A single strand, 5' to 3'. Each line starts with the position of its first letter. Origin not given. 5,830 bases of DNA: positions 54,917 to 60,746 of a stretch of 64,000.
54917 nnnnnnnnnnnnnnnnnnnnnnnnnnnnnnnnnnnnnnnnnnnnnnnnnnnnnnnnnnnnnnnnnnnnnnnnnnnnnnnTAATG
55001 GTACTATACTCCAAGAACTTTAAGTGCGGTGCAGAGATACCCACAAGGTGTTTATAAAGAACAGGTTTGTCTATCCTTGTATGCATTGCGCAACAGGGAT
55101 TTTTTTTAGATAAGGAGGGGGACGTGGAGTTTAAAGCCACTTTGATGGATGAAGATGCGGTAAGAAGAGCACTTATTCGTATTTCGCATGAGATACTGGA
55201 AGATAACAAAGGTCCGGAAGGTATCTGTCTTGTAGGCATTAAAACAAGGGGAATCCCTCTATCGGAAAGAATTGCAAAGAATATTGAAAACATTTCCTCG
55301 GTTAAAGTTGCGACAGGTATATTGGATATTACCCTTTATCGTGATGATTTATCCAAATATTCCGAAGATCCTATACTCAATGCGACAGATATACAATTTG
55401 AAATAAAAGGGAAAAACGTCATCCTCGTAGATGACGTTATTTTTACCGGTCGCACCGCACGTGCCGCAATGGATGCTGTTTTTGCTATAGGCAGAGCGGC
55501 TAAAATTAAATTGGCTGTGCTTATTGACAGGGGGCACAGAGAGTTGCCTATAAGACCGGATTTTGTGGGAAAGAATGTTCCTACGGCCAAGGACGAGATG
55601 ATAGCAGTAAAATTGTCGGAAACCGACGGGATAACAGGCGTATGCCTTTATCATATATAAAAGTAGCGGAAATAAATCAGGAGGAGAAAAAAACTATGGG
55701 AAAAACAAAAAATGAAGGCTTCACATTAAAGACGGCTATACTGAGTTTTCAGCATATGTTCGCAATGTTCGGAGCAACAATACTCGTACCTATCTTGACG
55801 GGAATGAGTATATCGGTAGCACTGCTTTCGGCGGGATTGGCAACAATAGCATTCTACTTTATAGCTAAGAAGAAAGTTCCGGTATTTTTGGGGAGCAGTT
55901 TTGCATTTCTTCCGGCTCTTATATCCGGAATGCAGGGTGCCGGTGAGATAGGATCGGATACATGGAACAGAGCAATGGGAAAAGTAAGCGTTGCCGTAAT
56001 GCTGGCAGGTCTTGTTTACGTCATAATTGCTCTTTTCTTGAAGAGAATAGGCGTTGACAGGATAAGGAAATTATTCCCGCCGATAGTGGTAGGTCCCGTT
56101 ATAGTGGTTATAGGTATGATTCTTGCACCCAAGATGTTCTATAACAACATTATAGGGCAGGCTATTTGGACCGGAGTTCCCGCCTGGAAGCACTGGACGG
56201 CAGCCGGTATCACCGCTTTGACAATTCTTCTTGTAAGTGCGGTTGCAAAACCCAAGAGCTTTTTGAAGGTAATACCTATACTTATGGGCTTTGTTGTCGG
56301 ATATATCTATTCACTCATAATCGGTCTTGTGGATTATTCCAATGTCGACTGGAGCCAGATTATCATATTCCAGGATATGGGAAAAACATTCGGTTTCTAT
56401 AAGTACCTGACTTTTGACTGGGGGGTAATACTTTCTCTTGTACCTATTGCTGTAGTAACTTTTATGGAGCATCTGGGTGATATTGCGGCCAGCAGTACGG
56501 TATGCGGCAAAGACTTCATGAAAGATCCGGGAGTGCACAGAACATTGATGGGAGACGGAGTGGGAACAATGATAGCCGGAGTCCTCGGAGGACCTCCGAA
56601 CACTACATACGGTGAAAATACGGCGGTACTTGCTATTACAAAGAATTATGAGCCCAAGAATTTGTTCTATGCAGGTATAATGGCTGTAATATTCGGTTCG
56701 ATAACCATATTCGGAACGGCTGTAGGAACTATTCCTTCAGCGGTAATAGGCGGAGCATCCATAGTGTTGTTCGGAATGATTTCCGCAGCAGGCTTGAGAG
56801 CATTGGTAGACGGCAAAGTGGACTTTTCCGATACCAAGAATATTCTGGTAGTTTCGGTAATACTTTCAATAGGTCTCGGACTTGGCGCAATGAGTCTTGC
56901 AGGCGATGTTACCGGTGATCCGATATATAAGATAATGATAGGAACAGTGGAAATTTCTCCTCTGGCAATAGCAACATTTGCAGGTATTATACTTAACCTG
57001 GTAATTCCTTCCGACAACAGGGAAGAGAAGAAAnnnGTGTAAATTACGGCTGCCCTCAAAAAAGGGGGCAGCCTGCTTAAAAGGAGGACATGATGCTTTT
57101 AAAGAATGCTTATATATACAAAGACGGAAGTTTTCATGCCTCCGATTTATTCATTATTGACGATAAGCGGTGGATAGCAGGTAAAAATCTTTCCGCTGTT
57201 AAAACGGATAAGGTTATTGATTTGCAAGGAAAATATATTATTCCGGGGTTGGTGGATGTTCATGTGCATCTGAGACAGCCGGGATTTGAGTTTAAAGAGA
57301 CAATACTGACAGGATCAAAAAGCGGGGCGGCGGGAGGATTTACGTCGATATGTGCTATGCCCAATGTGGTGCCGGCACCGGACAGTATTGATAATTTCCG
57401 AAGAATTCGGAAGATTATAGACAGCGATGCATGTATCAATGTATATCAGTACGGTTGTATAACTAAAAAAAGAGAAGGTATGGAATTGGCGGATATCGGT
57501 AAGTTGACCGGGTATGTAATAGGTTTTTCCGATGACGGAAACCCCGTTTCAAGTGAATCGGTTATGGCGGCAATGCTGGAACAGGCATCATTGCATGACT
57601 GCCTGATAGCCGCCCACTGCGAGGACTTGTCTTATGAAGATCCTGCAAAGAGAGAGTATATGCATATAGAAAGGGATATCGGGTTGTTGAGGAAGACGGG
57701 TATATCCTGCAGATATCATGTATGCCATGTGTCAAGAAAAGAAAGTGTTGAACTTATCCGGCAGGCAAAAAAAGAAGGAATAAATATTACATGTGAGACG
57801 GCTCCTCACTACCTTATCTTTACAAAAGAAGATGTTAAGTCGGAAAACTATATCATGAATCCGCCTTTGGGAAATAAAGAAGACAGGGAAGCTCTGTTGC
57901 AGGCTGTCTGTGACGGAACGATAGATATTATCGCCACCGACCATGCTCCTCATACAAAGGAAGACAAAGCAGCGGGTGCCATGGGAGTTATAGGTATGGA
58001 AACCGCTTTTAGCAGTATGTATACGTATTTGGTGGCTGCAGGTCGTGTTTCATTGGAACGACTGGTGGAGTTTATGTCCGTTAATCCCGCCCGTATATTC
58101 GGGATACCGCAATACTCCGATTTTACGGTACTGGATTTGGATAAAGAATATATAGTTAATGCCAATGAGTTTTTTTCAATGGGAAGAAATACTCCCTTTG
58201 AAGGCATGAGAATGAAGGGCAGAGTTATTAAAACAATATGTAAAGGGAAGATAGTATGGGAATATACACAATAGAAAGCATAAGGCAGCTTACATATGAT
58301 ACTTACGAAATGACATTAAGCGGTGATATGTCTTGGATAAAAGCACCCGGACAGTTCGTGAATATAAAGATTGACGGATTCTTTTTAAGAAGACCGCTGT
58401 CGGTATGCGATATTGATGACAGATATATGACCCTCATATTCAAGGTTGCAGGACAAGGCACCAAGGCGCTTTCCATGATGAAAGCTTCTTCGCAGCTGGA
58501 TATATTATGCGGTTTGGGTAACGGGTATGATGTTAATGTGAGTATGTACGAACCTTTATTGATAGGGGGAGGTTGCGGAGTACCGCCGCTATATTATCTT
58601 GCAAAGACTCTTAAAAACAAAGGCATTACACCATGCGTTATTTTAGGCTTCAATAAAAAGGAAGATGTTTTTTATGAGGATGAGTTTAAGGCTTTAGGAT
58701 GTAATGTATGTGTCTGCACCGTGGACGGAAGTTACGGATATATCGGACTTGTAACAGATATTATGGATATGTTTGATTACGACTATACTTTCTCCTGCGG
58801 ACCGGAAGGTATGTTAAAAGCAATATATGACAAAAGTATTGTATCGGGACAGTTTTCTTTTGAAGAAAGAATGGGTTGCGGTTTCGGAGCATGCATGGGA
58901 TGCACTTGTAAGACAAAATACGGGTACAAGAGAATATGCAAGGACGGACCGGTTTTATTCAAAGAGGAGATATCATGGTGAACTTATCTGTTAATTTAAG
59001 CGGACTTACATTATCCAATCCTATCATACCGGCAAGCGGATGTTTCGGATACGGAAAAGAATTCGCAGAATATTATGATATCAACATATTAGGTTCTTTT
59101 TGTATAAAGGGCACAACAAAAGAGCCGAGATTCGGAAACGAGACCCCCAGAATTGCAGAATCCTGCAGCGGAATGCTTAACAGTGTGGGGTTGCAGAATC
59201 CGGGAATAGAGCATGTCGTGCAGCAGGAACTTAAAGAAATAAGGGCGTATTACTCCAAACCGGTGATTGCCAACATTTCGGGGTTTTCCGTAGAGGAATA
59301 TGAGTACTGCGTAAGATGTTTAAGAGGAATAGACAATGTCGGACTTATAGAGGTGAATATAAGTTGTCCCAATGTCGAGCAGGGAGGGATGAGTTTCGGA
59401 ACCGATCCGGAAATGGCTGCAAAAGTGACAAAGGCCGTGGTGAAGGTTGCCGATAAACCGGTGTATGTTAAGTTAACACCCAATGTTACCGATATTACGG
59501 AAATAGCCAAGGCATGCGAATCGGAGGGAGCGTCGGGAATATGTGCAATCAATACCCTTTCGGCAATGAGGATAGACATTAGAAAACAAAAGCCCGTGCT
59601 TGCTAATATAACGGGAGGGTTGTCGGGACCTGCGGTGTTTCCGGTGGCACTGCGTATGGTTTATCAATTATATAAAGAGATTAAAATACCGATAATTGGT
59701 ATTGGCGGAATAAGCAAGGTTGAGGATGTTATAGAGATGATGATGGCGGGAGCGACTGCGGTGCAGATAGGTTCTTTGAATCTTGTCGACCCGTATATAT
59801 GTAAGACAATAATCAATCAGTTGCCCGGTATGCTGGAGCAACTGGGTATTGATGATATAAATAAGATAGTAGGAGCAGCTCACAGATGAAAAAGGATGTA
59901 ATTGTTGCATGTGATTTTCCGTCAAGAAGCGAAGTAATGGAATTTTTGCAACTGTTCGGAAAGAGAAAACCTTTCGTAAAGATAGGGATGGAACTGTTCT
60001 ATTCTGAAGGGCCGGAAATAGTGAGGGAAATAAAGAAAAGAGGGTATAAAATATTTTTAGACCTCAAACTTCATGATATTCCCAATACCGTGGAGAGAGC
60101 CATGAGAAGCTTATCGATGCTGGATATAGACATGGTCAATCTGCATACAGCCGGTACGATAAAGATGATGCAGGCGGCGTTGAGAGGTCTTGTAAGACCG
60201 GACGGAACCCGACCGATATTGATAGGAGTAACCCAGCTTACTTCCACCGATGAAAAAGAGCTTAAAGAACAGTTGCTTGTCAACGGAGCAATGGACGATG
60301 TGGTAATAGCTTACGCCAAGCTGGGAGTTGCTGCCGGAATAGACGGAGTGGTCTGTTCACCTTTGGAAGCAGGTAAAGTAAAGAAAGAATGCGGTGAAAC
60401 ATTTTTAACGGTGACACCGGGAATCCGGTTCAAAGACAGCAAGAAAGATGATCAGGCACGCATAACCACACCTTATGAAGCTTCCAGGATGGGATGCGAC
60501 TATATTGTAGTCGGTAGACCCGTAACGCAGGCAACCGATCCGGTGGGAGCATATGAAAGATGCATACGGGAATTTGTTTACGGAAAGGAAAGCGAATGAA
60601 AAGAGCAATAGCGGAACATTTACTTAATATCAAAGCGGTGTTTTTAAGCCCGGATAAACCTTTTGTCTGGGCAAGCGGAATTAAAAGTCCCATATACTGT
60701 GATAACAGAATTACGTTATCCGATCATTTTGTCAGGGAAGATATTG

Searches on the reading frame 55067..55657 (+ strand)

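Call 26: search_protein_families(library=pfam, proteins=[window:55067-55657:+], max_evalue=0.001)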
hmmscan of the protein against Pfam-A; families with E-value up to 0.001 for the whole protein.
window:55067-55657:+ (197 aa): 3 families
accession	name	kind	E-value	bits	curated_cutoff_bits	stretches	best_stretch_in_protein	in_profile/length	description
PF00156.33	Pribosyltran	-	1.1e-20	74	26.3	1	30-168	9-140/158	Phosphoribosyl transferase domain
PF14681.12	UPRTase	-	0.00056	19.9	27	1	83-153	91-159/206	Uracil phosphoribosyltransferase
PF24390.1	PRTase-CE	-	0.0009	19.6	27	1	90-140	83-130/253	PRTase-CE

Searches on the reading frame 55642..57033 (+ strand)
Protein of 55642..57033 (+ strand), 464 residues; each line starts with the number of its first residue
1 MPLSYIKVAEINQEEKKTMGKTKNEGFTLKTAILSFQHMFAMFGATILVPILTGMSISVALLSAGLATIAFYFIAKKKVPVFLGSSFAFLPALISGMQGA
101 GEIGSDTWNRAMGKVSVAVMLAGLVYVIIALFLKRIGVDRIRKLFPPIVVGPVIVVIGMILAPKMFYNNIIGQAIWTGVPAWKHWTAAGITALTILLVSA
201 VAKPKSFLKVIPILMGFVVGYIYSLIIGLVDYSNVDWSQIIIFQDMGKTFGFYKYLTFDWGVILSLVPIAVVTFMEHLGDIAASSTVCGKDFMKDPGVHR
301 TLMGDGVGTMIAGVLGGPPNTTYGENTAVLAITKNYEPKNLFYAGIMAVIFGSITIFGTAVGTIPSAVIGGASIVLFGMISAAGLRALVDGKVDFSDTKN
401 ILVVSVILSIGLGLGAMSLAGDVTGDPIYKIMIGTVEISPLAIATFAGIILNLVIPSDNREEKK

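Call 68: search_protein_families(library=pfam, proteins=[window:55642-57033:+], max_evalue=0.001)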
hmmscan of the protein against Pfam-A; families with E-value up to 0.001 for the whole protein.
window:55642-57033:+ (464 aa): 1 family
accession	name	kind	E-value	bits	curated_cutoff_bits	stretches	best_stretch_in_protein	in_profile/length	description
PF00860.26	Xan_ur_permease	-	5.3e-86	289.2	27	1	30-414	2-383/389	Permease family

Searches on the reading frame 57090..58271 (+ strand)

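Call 68: search_protein_families(library=pfam, proteins=[window:57090-58271:+], max_evalue=0.001)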
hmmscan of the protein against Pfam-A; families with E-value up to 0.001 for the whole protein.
window:57090-58271:+ (394 aa): 3 families
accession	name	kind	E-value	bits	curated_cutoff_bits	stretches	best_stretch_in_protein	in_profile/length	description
PF01979.26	Amidohydro_1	-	1.7e-29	103.6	25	1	49-389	1-345/345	Amidohydrolase family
PF12890.13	DHOase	-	3.4e-09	37.4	21.2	1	48-218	2-141/142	Dihydro-orotase-like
PF07969.17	Amidohydro_3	-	6.1e-09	36.3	29.7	1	41-75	1-35/472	Amidohydrolase family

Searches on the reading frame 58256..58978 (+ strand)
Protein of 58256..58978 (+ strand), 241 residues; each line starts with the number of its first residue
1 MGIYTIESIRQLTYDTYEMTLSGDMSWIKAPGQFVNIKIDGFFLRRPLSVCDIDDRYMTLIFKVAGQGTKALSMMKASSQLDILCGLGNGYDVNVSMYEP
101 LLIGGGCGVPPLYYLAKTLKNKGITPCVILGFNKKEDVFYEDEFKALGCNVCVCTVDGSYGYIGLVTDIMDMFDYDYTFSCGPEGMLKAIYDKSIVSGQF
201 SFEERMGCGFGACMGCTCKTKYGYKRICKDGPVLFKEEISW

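Call 68: search_protein_families(library=pfam, proteins=[window:58256-58978:+], max_evalue=0.001)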
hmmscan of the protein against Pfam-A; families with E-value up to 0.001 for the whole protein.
window:58256-58978:+ (241 aa): 1 family
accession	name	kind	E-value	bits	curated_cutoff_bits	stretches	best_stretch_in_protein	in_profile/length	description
PF10418.14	DHODB_Fe-S_bind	-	8.8e-14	51.4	23.9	1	203-239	1-40/41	Iron-sulfur cluster binding domain of dihydroorotate dehydrogenase B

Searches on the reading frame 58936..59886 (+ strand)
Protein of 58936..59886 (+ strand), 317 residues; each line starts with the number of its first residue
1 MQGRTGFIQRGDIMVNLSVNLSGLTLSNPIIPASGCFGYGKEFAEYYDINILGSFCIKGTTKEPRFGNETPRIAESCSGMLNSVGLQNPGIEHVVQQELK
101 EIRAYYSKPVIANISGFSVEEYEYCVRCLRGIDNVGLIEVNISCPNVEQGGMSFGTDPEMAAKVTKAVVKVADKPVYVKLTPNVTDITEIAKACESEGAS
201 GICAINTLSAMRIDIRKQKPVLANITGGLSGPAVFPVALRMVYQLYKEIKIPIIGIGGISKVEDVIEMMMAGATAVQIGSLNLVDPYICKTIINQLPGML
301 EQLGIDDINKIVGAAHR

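Call 68: search_protein_families(library=pfam, proteins=[window:58936-59886:+], max_evalue=0.001)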
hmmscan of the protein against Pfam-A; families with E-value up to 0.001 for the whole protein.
window:58936-59886:+ (317 aa): 4 families
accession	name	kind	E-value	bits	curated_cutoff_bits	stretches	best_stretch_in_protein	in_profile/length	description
PF01180.27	DHO_dh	-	2.3e-91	306.5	27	1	17-299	2-290/291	Dihydroorotate dehydrogenase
PF01207.24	Dus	-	1.1e-08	35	20.4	1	239-291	173-226/311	Dihydrouridine synthase (Dus)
PF00977.27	His_biosynth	-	1.4e-06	28.3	23.6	1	237-306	60-129/228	Histidine biosynthesis protein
PF03060.21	NMO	-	6e-06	26.3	28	1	227-281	168-224/331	Nitronate monooxygenase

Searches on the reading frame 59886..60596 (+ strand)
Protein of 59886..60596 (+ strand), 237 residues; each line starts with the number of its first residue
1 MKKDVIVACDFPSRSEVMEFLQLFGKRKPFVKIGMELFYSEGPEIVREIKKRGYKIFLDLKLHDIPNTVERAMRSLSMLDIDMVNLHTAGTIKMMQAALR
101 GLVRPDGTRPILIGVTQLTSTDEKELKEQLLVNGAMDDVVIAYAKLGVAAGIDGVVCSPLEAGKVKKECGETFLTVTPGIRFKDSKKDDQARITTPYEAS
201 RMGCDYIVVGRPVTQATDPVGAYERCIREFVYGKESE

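Call 68: search_protein_families(library=pfam, proteins=[window:59886-60596:+], max_evalue=0.001)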
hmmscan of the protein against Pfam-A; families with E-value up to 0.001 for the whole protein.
window:59886-60596:+ (237 aa): 1 family
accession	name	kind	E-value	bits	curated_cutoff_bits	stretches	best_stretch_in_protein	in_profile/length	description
PF00215.30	OMPdecase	-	9e-60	202.8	27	1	5-225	3-220/221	Orotidine 5'-phosphate decarboxylase / HUMPS family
